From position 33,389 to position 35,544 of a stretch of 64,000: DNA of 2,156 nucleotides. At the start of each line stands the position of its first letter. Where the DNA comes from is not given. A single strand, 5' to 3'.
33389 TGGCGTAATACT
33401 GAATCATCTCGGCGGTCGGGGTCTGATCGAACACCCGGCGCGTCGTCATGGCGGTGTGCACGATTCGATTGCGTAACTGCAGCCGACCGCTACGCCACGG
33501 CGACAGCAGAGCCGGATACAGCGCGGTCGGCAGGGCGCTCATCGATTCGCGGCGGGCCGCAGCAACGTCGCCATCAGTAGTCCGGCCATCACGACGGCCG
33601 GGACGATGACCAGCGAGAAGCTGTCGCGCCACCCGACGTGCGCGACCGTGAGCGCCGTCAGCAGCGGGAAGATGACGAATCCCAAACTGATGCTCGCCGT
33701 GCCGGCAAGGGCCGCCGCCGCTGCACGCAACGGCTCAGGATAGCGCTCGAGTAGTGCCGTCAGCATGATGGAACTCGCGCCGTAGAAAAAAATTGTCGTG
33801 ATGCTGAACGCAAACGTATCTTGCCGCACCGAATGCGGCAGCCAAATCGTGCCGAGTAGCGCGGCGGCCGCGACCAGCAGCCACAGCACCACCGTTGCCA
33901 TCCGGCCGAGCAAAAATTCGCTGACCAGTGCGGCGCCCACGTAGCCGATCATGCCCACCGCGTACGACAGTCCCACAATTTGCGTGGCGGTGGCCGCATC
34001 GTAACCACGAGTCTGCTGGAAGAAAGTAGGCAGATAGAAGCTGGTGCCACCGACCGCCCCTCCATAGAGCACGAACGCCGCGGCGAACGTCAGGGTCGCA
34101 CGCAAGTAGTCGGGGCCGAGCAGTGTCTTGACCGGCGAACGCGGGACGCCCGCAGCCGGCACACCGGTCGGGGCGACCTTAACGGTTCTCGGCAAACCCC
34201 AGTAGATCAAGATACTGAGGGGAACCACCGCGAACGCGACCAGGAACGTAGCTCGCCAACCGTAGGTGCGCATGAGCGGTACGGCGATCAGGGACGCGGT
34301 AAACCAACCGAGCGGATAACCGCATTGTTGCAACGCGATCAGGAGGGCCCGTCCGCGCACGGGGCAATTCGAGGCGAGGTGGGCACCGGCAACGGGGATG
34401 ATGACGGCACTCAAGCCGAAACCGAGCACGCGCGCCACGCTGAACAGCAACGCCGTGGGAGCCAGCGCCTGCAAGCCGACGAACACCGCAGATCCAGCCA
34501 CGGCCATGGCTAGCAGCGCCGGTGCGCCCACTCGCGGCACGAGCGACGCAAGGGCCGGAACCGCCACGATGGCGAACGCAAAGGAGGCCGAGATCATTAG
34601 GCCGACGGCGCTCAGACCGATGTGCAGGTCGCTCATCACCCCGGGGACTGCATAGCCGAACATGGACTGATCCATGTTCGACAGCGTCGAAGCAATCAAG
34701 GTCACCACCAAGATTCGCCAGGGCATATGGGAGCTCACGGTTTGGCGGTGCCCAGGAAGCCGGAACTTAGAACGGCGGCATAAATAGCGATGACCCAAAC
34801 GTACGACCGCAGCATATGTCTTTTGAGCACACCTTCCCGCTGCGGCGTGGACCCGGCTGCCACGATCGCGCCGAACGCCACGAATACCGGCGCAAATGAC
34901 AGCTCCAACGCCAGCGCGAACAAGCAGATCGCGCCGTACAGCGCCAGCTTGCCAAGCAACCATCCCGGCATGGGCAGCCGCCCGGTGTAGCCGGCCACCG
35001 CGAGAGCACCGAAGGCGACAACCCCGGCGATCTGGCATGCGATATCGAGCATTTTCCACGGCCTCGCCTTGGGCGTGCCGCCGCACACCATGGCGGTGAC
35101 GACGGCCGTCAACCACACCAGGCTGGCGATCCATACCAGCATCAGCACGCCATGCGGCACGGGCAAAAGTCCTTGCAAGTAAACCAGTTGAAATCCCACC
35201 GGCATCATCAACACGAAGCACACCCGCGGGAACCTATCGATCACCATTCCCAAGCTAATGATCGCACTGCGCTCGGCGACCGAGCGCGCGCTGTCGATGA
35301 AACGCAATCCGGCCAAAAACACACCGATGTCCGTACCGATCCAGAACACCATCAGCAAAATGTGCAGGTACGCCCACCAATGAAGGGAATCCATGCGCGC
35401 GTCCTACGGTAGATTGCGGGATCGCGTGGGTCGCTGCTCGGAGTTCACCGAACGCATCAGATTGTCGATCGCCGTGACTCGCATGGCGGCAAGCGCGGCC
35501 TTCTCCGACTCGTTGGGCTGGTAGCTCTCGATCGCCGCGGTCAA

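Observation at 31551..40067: Tightly packed seven-gene operon led by a TonB-dependent receptor with no inferable substrate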

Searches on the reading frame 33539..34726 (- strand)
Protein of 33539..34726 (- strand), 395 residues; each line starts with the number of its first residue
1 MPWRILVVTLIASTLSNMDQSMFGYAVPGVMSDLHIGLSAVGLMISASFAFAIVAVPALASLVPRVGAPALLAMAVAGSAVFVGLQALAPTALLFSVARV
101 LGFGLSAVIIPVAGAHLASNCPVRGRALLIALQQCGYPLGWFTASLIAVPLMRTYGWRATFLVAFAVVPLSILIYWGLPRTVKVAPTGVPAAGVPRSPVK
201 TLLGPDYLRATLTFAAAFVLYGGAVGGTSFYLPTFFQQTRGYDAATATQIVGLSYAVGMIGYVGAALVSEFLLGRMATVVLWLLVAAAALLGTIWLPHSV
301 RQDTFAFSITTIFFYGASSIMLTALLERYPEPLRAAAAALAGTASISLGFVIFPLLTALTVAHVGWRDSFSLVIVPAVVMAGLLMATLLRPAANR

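Call 4: search_protein_families(library=pfam, proteins=[window:33539-34726:-], max_evalue=0.01)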
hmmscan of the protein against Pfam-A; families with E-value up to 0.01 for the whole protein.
window:33539-34726:- (395 aa): 1 family
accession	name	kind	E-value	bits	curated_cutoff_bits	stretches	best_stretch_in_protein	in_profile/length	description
PF07690.21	MFS_1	-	4.4e-32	111.8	33.4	2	10-344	2-338/347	Major Facilitator Superfamily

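Call 5: search_protein_families(library=ncbifam, proteins=[window:33539-34726:-], max_evalue=0.01)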
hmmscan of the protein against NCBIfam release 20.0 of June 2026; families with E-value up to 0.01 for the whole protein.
window:33539-34726:- (395 aa): 5 families
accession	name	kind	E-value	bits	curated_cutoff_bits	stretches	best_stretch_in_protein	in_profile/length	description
TIGR00895.1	2A0115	subfamily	2.8e-18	66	418.55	2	3-174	16-188/398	aromatic acid/H+ symport family MFS transporter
TIGR00893.1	2A0114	subfamily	4.1e-13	49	395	2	210-386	216-396/399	D-galactonate transporter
NF053517.1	HbztTptrPcaK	equivalog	3.2e-10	39.6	770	1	3-173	18-187/437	4-hydroxybenzoate transporter PcaK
NF008586.0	PRK11551.1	equivalog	7.3e-06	25.2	410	1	8-390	19-397/406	3-(3-hydroxy-phenyl)propionate transporter MhpT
NF003024.0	PRK03893.1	subfamily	0.0023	16.8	604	0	315-380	127-188/497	sialate:H+ symport family MFS transporter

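Call 48: search_solved_structures(query=window:33539-34726:-, max_evalue=0.001)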
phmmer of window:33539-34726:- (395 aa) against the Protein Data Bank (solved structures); distinct sequences matched with E-value up to 0.001: 0.

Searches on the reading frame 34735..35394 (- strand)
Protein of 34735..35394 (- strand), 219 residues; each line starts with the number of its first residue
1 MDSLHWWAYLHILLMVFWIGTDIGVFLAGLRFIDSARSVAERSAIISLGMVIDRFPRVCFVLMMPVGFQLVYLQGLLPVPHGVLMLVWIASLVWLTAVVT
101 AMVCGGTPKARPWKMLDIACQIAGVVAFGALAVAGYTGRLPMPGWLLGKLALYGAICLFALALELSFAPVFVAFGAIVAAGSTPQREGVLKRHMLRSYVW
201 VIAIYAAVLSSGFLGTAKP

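Call 4: search_protein_families(library=pfam, proteins=[window:34735-35394:-], max_evalue=0.01)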
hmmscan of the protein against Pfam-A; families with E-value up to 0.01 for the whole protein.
window:34735-35394:- (219 aa): 0 families

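Call 5: search_protein_families(library=ncbifam, proteins=[window:34735-35394:-], max_evalue=0.01)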
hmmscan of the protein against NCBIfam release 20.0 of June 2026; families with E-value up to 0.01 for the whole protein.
window:34735-35394:- (219 aa): 0 families

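Call 18: find_homologous_proteins(query=window:34735-35394:-)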
Query window:34735-35394:- (219 aa): 70 proteins with E <= 0.001 among 5653 candidates.
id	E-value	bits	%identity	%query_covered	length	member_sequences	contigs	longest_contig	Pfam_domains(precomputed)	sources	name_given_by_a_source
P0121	8.1e-137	472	100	100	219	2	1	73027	-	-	-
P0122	3.0e-78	281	61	96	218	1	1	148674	-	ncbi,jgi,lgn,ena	jgi:hypothetical protein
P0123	4.0e-77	277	62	96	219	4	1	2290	-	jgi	jgi:hypothetical protein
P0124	9.4e-77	276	60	96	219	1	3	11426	-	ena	-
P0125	1.3e-75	272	60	96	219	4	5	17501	-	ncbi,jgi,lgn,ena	jgi:hypothetical protein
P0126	2.0e-75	271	59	96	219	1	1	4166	-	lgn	-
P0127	2.2e-75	271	60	100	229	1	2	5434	-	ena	-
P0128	3.4e-74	267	55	96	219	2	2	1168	-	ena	-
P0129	5.1e-74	267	61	97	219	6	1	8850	-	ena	-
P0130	6.8e-74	266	57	100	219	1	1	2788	-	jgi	jgi:hypothetical protein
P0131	6.9e-74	266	58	96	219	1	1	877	-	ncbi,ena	-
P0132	8.2e-74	266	55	96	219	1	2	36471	-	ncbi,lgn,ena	-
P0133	1.6e-73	265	57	96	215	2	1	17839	-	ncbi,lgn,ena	-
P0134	1.7e-73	265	58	96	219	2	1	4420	-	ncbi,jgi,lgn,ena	jgi:hypothetical protein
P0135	2.8e-73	264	57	100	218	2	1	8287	-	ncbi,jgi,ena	jgi:hypothetical protein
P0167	1.2e-57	213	51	96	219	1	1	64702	-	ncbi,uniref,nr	ncbi:hypothetical protein [Novosphingobium resinovorum]|uniref:hypothetical protein n=1 Tax=Novosphi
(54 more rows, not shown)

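Call 19: find_encoding_contigs(protein=P0167, flank=10000, max_places=2)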
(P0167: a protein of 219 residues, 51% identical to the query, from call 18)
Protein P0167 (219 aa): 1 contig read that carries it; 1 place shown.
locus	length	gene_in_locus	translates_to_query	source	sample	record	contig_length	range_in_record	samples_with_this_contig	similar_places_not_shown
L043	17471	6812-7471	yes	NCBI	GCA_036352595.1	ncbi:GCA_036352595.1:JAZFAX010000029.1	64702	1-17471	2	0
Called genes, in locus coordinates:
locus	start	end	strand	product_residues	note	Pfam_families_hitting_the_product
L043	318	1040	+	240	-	PF09339:HTH_IclR (weak), PF12802:MarR_2 (weak), PF25213:HVO_A0261_N (weak), PF01614:IclR_C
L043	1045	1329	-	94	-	PF00326:Peptidase_S9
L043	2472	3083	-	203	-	-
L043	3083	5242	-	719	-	PF20256:MoCoBD_2, PF02738:MoCoBD_1, PF20256:MoCoBD_2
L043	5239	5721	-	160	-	PF00111:Fer2, PF13085:Fer2_3 (weak), PF01799:Fer2_2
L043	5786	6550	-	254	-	PF12146:Hydrolase_4 (faint), PF00561:Abhydrolase_1, PF12697:Abhydrolase_6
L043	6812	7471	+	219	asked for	-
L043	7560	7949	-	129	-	-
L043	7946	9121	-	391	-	PF05175:MTS (weak), PF01209:Ubie_methyltran, PF13489:Methyltransf_23, PF08241:Methyltransf_11, PF08242:Methyltransf_12, PF13649:Methyltransf_25, PF13847:Methyltransf_31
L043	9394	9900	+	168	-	PF04266:ASCH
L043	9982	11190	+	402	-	PF00070:Pyr_redox (faint), PF00890:FAD_binding_2 (weak), PF01266:DAO (weak), PF01494:FAD_binding_3, PF03486:HI0933_like (faint), PF04820:Trp_halogenase (faint), PF12831:FAD_oxidored (weak), PF13450:NAD_binding_8 (weak), +1 more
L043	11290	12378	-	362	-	PF00180:Iso_dh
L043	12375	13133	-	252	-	PF00106:adh_short, PF08659:KR, PF23441:SDR, PF13561:adh_short_C2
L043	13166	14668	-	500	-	PF00171:Aldedh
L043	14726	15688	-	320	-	PF00389:2-Hacid_dh, PF03446:NAD_binding_2 (faint), PF02826:2-Hacid_dh_C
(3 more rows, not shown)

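Call 20: find_encoding_contigs(protein=P0122, flank=10000, max_places=2)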
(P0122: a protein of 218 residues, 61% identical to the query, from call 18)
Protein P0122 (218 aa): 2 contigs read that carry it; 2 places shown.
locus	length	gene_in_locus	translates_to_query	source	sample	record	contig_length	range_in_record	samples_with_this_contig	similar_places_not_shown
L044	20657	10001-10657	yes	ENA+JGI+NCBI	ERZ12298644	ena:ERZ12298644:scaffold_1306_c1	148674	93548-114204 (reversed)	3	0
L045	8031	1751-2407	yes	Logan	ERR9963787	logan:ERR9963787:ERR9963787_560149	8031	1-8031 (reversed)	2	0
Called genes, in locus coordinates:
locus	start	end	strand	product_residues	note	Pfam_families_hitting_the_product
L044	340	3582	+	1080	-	PF02012:BNR (faint), PF13088:BNR_2 (faint), PF15902:Sortilin-Vps10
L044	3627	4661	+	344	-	PF03734:YkuD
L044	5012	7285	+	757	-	PF07715:Plug, PF00593:TonB_dep_Rec_b-barrel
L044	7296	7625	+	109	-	PF11639:HapK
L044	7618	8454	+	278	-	PF00106:adh_short, PF08659:KR, PF13561:adh_short_C2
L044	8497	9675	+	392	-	PF13489:Methyltransf_23, PF01209:Ubie_methyltran, PF05175:MTS, PF08241:Methyltransf_11, PF08242:Methyltransf_12, PF13649:Methyltransf_25, PF13847:Methyltransf_31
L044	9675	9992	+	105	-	-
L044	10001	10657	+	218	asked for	-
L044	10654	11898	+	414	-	PF07690:MFS_1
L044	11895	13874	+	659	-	PF00724:Oxidored_FMN, PF07992:Pyr_redox_2 (weak), PF13450:NAD_binding_8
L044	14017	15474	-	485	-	-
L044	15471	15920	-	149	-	-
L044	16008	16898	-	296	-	PF04116:FA_hydroxylase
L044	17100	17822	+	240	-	PF00072:Response_reg, PF00486:Trans_reg_C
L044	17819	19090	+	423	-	PF00672:HAMP, PF00512:HisKA, PF02518:HATPase_c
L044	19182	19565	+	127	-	PF20432:Xre-like-HTH, PF09722:Xre_MbcA_ParS_C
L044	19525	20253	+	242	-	PF08808:RES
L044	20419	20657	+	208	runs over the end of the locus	PF13505:OMP_b-brl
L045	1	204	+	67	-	?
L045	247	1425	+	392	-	PF13489:Methyltransf_23, PF01209:Ubie_methyltran, PF05175:MTS, PF08241:Methyltransf_11, PF08242:Methyltransf_12, PF13649:Methyltransf_25, PF13847:Methyltransf_31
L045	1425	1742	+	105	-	-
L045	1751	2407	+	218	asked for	-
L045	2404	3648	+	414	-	PF07690:MFS_1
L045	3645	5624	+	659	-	PF00724:Oxidored_FMN, PF07992:Pyr_redox_2 (weak), PF13450:NAD_binding_8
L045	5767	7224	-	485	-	-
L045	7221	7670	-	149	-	-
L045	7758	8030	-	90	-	?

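Call 33: search_protein_families(library=pfam, alignment_id=A2, max_evalue=5)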
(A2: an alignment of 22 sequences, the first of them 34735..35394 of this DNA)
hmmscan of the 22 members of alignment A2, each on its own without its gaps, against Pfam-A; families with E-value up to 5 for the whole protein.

A. member 1, window:34735-35394:- (219 aa): 0 families

B. families by the number of members that match (of 22 scanned): 13 families
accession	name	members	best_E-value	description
PF17173.10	DUF5129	2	0.24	Domain of unknown function (DUF5129)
PF12911.12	OppC_N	1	0.0062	N-terminal TM domain of oligopeptide transport permease C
PF10027.14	DUF2269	1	0.0082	Predicted integral membrane protein (DUF2269)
PF07281.17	INSIG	1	0.02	Insulin-induced protein (INSIG)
PF15055.12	DMAC1_Dmo2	1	0.049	DMAC1/Dmo2-like domain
PF17112.10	Tom6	1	0.06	Mitochondrial import receptor subunit Tom6, fungal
PF17637.8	DUF5516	1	0.32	Family of unknown function (DUF5516)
PF13373.11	Dsc3_C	1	0.35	DSC E3 ubiquitin ligase complex subunit 3, C-terminal domain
PF20088.4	DUF6480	1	0.5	Family of unknown function (DUF6480)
PF22832.1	PsaO_TMD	1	1.5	PsaO transmembrane domain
PF18949.5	DUF5693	1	1.8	Family of unknown function (DUF5693)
PF25587.1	Rv2743c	1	1.8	Rv2743c family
PF14147.11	Spore_YhaL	1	2.3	Sporulation protein YhaL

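Call 41: predict_structure(alignment_id=A2)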
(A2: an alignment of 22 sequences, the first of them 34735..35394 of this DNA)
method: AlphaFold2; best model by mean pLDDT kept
length: 219 residues; sequences in the alignment: 22
mean_pLDDT: 92.8   pTM: 0.87
mean pLDDT of the five models: 92.8, 92.8, 92.7, 91.8, 91.6
residues with pLDDT >= 90: 182; 70-90: 34; 50-70: 3; < 50: 0
segments of 3 or more residues with pLDDT < 50: none
pLDDT, mean of each block of 10 residues (from residue 1): 90 92 88 93 89 90 96 91 97 97 91 96 97 95 93 97 92 94 95 93 93 79
secondary structure, 60 per line:
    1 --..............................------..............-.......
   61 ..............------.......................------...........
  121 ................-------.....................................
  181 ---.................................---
elements in order: H3-32 H39-52 H54-74 H81-103 H110-136 H144-180 H184-216

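Call 44: fold_search(model_id=the predicted structure, library=pdb)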
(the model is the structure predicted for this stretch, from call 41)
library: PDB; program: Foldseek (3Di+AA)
matches with E <= 10: 478; with E <= 0.001: 0
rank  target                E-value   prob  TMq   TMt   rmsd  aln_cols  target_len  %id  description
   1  5jjn_C                6.9e-02  0.60  0.25  0.25  14.9       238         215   14  Structure of the SRII/HtrII(G83F) Complex in P212121 space group ("V" shape) (released 2017-02-15)
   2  2f93_MODEL_1_A        8.4e-02  0.80  0.32  0.32  13.4       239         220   13  K Intermediate Structure of Sensory Rhodopsin II/Transducer Complex in Combination with the Ground State Struc (released 2006-03-07)
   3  4x32                  1.0e-01  0.57  0.28  0.28  14.6       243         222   13  Bacteriorhodopsin ground state structure collected in cryo conditions from crystals obtained in LCP with PEG as a precip (released 2015-02-18)
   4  8xx8_D                1.1e-01  0.77  0.32  0.29  16.4       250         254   12  Structure of Glycilhalorhodopsin from Salinarimonas soli (released 2024-10-16)
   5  6sqg_E                1.2e-01  0.66  0.30  0.30  20.1       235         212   12  Crystal structure of viral rhodopsin OLPVRII (released 2019-11-06)
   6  7zw4_A                1.3e-01  0.57  0.24  0.19  18.9       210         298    8  Crystal structure of Talin R7R8 domains with Caskin-2 LD-peptide (released 2023-05-31)
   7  6lm1_A                1.5e-01  0.54  0.29  0.28  16.3       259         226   15  The crystal structure of cyanorhodopsin (CyR) N4075R from cyanobacteria Tolypothrix sp. NIES-4075 (released 2020-10-21)
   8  7v1a_A                1.8e-01  0.57  0.26  0.19  20.0       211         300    9  Stapled TBS peptide from RIAM bound to talin R7R8 domains (released 2023-06-14)
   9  4fbz                  1.8e-01  0.44  0.27  0.26  14.9       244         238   16  Crystal structure of deltarhodopsin from Haloterrigena thermotolerans (released 2013-05-15)
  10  4md1                  1.9e-01  0.35  0.27  0.27  17.6       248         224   12  Orange species of bacteriorhodopsin from Halobacterium salinarum (released 2014-10-08)
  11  3ns0                  2.2e-01  0.44  0.29  0.29  14.5       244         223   13  X-ray structure of bacteriorhodopsin (released 2011-05-11)
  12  6lm0_C                2.2e-01  0.38  0.27  0.25  14.5       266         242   12  The crystal structure of cyanorhodopsin (CyR) N2098R from cyanobacteria Calothrix sp. NIES-2098 (released 2020-10-21)
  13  6sqg_C                2.3e-01  0.44  0.27  0.28  20.5       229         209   13  Crystal structure of viral rhodopsin OLPVRII (released 2019-11-06)
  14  1mgy                  2.5e-01  0.80  0.36  0.36  13.8       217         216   10  Structure of the D85S mutant of bacteriorhodopsin with bromide bound (released 2003-07-07)
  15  6tk1                  3.0e-01  0.66  0.35  0.31  15.1       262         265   11  Femtosecond to millisecond structural changes in a light-driven sodium pump: 20ms structure of KR2 with extrapolated, li (released 2020-05-27)
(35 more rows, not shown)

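Call 64: search_protein_representatives(alignment_id=A2)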
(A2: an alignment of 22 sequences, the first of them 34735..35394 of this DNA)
Query: 22 sequences, 219 profile positions. Proteins with E-value up to 0.001 (for the whole library): 792; up to 1e-10: 518; up to 1e-30: 145. The best 150 are listed.
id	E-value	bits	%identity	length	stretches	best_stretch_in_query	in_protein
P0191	3.6e-93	327.5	-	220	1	1-219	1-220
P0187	8.9e-76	270.6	-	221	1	4-219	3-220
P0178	1.4e-71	256.9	-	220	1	5-219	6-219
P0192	3.4e-71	255.7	-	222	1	1-219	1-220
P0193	7.0e-69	248.1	-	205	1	15-219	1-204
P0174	5.2e-64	232.2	-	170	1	50-219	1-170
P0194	8.0e-62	225.0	-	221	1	1-219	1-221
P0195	6.0e-60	218.9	-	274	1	4-218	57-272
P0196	1.1e-59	218.1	-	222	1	1-218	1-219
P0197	4.8e-59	215.9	-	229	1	1-154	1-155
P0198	1.0e-54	201.8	-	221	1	1-219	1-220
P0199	3.9e-54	199.9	-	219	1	1-219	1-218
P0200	4.1e-54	199.8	-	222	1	1-217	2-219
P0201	2.0e-53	197.6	-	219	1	4-219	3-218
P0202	3.5e-53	196.8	-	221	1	1-219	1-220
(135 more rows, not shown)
